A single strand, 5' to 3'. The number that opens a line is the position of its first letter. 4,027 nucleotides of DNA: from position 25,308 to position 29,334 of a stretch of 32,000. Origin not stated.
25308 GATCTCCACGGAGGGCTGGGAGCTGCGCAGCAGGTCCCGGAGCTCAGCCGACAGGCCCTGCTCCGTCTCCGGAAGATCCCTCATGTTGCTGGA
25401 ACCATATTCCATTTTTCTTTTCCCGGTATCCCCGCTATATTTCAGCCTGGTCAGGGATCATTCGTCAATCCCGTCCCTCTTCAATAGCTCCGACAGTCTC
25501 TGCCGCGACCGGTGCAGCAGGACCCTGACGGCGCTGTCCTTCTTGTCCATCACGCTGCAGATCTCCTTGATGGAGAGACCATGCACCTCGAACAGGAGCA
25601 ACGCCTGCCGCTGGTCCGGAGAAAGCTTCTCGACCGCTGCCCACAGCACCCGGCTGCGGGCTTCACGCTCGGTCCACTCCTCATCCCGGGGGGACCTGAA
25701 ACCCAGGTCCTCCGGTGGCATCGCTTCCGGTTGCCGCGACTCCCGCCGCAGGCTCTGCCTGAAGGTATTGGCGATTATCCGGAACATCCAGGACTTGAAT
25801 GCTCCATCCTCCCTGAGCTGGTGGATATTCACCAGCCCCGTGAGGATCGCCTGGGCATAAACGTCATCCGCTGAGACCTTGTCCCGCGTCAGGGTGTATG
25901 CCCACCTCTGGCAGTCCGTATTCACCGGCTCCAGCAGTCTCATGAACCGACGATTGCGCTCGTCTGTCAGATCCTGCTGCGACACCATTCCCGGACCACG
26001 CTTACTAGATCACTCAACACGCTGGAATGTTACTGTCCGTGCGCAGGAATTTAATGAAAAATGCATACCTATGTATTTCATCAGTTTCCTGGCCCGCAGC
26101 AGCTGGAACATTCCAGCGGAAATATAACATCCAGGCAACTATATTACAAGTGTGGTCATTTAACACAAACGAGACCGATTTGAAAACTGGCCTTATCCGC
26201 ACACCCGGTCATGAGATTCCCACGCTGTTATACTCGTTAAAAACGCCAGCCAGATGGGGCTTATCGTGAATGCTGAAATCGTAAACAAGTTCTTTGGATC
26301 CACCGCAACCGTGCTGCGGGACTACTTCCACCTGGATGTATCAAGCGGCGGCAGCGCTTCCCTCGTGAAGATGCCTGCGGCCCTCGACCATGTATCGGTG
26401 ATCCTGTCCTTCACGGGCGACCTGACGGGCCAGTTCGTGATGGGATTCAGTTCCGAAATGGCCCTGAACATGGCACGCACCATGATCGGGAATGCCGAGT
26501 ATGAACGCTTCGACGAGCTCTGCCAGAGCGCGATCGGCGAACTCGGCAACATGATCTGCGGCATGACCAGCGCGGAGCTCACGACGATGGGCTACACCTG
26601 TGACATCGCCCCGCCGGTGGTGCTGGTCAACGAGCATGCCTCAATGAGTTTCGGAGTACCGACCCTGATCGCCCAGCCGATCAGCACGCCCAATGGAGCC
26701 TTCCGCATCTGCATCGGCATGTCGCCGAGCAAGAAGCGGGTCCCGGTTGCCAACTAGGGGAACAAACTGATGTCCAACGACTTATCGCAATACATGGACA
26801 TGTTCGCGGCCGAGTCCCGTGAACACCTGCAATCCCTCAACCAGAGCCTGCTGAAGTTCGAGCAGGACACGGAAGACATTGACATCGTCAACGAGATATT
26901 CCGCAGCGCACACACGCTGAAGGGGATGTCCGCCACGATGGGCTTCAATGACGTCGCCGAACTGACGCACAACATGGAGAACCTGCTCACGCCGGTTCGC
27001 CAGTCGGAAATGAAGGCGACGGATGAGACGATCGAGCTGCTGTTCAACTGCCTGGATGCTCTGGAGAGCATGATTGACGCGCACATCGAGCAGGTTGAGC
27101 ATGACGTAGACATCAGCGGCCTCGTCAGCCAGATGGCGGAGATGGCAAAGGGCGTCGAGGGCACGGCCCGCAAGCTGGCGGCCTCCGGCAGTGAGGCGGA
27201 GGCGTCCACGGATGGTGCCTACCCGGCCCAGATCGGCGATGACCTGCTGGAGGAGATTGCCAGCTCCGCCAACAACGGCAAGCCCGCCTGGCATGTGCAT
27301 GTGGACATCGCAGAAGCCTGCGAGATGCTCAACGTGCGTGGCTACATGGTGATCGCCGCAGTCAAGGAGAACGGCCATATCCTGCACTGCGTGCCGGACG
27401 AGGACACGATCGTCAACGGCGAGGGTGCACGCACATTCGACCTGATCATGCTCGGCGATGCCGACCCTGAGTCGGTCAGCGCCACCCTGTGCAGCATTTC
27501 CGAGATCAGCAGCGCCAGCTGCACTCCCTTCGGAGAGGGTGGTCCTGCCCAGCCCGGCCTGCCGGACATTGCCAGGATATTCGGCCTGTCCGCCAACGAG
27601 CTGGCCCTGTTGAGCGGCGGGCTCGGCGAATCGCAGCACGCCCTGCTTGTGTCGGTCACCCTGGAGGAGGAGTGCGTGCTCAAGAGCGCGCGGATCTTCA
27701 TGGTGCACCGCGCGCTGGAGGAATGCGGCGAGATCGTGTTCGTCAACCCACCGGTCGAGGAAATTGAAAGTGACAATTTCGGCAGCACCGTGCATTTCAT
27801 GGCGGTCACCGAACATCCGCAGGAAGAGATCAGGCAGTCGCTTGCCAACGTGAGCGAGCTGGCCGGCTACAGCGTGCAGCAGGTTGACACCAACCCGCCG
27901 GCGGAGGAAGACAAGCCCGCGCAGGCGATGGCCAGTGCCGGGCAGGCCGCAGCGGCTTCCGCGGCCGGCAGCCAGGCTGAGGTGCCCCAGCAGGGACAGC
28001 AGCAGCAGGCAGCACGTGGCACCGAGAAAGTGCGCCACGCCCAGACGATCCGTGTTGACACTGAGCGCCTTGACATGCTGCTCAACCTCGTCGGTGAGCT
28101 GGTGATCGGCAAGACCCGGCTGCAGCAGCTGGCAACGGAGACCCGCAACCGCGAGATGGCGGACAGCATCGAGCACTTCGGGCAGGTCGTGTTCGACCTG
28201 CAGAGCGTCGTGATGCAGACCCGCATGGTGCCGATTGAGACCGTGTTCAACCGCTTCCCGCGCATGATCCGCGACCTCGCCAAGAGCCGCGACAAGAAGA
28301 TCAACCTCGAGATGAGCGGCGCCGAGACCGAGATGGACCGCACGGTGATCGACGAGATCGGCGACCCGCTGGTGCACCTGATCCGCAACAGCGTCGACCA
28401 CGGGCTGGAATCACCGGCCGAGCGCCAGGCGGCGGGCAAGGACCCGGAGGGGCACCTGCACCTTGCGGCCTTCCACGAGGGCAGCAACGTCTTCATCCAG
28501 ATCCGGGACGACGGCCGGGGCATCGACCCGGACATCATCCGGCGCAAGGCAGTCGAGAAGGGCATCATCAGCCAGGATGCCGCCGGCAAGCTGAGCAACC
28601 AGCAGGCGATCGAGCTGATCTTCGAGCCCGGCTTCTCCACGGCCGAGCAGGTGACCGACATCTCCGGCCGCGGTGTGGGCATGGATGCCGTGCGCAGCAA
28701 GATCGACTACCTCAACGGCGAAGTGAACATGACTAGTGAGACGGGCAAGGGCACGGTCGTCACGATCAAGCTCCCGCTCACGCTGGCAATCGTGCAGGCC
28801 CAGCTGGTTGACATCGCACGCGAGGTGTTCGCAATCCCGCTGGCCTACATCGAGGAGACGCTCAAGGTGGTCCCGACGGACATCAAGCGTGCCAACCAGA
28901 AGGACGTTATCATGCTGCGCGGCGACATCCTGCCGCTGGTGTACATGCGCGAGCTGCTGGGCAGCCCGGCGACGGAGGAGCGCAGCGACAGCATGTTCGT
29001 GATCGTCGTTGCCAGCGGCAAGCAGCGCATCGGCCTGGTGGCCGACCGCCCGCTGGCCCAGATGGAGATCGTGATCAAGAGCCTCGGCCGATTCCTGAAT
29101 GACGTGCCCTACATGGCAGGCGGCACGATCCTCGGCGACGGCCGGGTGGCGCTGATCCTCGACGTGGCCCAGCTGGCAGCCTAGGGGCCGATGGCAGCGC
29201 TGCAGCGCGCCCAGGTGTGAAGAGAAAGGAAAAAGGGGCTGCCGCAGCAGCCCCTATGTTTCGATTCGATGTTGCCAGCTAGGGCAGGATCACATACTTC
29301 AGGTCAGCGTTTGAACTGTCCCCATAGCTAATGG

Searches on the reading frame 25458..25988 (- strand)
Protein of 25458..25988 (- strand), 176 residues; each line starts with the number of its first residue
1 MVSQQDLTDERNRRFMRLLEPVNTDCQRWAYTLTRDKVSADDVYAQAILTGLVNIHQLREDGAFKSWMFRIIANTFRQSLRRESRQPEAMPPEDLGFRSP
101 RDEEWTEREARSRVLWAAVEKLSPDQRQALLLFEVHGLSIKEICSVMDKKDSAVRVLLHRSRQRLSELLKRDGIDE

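Call 10: search_protein_families(library=pfam, proteins=[window:25458-25988:-], max_evalue=0.001)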
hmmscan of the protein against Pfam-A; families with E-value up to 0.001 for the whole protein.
window:25458-25988:- (176 aa): 5 families
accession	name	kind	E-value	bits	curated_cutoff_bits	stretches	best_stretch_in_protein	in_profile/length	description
PF08281.18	Sigma70_r4_2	-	4e-16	58.8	25.7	1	114-165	3-54/54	Sigma-70, region 4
PF04542.20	Sigma70_r2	-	2.9e-10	40.2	24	1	28-85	11-70/71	Sigma-70 region 2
PF22233.2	PhyR_sigma-like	-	1.3e-06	28.5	27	1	120-160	2-42/50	Response regulator PhyR, sigma-like domain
PF04545.22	Sigma70_r4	-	1.2e-05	25.2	24.1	1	119-166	2-49/50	Sigma-70, region 4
PF22029.2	PhyR_sigma2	-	0.00025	21.4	27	1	28-72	10-54/55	Sigma2 domain of PhyR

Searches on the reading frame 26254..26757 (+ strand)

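Call 10: search_protein_families(library=pfam, proteins=[window:26254-26757:+], max_evalue=0.001)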
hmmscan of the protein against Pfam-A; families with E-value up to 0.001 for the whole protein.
window:26254-26757:+ (167 aa): 2 families
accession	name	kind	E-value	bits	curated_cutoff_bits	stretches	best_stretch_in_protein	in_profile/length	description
PF13690.11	CheX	-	4.5e-16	59.1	27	1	47-132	1-81/94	Chemotaxis phosphatase CheX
PF04509.17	CheC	-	1.3e-08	35.1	22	1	91-124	3-37/38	CheC-like family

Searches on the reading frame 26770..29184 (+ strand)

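Call 10: search_protein_families(library=pfam, proteins=[window:26770-29184:+], max_evalue=0.001)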
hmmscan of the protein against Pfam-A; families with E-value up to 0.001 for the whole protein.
window:26770-29184:+ (804 aa): 5 families
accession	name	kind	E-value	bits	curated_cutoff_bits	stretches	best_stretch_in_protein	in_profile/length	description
PF07194.16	P2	-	2.5e-40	136.9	23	2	294-370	4-80/81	P2 response regulator binding domain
PF01584.24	CheW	-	1.1e-28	100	23.5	1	679-803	4-134/138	CheW-like domain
PF01627.28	Hpt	-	4.3e-20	72.2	24.6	1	7-100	1-83/84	Hpt domain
PF02518.31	HATPase_c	-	1.5e-17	64.5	26.4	1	532-671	4-110/111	Histidine kinase-, DNA gyrase B-, and HSP90-like ATPase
PF02895.20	H-kinase_dim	-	7.1e-17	62.1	23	1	425-484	2-68/68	Signal transducing histidine kinase, homodimeric domain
